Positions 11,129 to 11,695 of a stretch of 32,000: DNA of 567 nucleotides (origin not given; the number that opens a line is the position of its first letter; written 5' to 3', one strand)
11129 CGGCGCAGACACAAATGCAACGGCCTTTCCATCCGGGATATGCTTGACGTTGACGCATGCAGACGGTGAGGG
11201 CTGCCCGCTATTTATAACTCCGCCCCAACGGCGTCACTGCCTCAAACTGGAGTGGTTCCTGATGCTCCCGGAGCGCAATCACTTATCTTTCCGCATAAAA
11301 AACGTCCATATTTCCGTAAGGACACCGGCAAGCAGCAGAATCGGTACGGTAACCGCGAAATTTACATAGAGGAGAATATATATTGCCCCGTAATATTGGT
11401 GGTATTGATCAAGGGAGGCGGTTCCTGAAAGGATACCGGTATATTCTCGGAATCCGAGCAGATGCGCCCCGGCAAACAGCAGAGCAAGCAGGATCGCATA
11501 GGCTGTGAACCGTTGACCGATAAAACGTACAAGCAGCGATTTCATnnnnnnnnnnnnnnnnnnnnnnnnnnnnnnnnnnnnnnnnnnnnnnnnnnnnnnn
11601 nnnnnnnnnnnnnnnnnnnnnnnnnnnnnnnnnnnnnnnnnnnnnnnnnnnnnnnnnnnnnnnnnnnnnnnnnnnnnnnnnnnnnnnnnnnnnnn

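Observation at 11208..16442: Intact sdhA is bracketed, beyond two gene cassettes, by degenerate copies of its own 3' and 5' termini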

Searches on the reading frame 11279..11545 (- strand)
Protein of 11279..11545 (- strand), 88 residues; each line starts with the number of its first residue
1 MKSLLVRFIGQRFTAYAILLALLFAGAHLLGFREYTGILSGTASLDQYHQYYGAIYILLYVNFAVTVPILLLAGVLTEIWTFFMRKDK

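Call 7: search_protein_families(library=pfam, proteins=[window:11279-11545:-])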
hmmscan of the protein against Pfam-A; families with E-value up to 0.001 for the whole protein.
window:11279-11545:- (88 aa): 0 families

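Call 71: search_protein_families(library=padloc, proteins=[window:11279-11545:-], max_evalue=0.001)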
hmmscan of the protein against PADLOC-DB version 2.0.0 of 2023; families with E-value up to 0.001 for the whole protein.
window:11279-11545:- (88 aa): 0 families
